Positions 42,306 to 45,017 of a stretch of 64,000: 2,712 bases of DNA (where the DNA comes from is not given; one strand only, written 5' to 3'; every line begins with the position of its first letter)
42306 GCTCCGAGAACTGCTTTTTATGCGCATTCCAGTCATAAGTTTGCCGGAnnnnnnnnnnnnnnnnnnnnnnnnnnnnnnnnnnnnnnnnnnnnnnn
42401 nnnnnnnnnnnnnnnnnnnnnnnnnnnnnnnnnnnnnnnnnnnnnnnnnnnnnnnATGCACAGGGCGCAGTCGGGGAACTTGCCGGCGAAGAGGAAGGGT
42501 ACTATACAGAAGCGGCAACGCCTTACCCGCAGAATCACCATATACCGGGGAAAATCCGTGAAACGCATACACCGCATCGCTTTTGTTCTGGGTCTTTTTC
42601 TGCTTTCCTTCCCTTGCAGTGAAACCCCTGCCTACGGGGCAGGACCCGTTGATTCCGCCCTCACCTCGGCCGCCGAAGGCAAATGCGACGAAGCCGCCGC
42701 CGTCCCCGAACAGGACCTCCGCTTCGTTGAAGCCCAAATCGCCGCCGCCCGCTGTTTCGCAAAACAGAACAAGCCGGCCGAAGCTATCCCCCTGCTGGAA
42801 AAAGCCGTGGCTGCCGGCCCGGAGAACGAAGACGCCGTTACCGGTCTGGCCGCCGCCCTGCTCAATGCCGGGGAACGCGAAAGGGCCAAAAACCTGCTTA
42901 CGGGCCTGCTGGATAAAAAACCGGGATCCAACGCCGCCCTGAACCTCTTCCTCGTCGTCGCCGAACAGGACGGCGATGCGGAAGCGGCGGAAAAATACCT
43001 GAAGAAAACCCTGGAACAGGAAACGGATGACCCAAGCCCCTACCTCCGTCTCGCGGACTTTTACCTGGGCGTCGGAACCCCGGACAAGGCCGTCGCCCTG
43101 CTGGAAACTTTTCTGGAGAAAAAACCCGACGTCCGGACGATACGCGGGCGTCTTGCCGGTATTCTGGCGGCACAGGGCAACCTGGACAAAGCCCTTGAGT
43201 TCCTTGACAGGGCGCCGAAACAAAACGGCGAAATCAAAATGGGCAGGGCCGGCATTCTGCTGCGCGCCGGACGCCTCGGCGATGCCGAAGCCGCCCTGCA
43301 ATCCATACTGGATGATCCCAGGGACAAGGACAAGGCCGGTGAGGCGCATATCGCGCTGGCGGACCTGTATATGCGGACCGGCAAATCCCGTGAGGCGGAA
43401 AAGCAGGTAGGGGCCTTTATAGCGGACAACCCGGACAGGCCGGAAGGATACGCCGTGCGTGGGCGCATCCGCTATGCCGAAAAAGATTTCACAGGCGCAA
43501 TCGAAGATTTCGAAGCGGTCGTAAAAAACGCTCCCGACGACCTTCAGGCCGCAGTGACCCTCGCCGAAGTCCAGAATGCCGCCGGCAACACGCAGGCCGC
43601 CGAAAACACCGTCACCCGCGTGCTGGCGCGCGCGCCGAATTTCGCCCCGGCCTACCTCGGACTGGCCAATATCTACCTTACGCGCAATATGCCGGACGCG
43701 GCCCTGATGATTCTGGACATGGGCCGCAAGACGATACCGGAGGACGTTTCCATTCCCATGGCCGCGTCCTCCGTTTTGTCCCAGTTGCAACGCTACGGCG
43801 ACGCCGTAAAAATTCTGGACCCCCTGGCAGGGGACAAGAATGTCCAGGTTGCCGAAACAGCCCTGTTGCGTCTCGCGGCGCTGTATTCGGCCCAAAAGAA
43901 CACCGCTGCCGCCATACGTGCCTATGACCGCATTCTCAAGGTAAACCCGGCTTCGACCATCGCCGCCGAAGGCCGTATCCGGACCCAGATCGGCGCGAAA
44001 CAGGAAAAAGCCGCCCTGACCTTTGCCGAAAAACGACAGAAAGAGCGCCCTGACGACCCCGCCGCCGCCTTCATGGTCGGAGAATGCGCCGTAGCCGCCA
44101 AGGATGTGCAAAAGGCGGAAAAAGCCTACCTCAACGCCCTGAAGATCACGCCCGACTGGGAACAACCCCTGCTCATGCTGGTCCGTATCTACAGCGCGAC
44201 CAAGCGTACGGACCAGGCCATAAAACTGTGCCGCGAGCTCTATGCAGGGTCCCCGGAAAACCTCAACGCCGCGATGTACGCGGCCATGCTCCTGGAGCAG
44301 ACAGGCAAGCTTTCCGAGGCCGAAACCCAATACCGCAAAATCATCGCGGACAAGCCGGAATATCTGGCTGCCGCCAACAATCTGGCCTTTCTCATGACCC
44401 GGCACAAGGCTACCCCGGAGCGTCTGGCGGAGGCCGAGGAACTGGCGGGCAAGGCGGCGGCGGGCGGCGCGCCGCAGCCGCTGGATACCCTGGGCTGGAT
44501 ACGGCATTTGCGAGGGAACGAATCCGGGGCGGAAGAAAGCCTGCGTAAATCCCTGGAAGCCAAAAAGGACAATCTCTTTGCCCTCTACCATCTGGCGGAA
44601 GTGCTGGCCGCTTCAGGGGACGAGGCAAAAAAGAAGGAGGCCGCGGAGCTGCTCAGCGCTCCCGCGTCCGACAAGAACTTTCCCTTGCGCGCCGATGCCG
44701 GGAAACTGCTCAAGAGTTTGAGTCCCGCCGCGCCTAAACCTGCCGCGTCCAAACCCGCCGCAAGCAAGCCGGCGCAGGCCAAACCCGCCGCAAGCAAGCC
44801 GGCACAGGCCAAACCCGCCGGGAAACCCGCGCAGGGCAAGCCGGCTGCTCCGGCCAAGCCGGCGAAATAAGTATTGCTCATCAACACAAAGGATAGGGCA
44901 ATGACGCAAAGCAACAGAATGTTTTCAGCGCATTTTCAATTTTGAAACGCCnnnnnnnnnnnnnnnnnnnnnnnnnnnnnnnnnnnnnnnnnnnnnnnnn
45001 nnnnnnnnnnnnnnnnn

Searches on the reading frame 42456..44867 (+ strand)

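Call 68: search_protein_families(library=pfam, proteins=[window:42456-44867:+], max_evalue=0.000001)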
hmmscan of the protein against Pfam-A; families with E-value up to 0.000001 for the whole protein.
window:42456-44867:+ (804 aa): 22 families
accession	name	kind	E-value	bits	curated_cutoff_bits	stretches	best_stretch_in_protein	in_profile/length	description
PF14559.12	TPR_19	-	7.5e-57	190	25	5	103-161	3-61/68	Tetratricopeptide repeat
PF13428.12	TPR_14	-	6e-44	144.4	23.5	0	91-133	1-43/44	Tetratricopeptide repeat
PF13432.12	TPR_16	-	6.3e-42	142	32.7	2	300-362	2-64/65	Tetratricopeptide repeat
PF07719.23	TPR_2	-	1.6e-27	93.7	27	0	469-499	3-33/34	Tetratricopeptide repeat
PF23914.1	TPR_CcmH_CycH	-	3.3e-25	89.2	42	1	99-188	58-150/158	Cytochrome c-type biogenesis protein H TPR domain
PF13181.12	TPR_8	-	1.2e-22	78.5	25.7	0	469-499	3-33/34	Tetratricopeptide repeat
PF13424.12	TPR_12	-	3.2e-22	78.9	30.1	0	211-253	21-71/77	Tetratricopeptide repeat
PF12895.13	ANAPC3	-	9.1e-22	77.6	27.2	0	105-165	3-62/82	Anaphase-promoting complex, cyclosome, subunit 3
PF00515.34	TPR_1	-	1e-19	69.9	27.8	0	469-498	3-32/34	Tetratricopeptide repeat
PF14561.12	TPR_20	-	2e-18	66.9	25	0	347-396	6-55/90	Tetratricopeptide repeat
PF25064.1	ARM_TT21_5th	-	3.4e-18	66.5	27.8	0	339-406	11-80/117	TT21 fifth ARM repeats domain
PF13176.12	TPR_7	-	1.1e-17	62.9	27.9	0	96-124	4-32/36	Tetratricopeptide repeat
PF13431.12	TPR_17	-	5.6e-17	61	24.4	0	388-417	4-33/34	Tetratricopeptide repeat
PF13174.12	TPR_6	-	7.7e-17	61.2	26.3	0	469-500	2-33/33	Tetratricopeptide repeat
PF25062.1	ARM_TT21_N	-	3.7e-16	60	40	0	280-410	84-215/222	Tetratricopeptide repeat protein 21 N-terminal ARM repeat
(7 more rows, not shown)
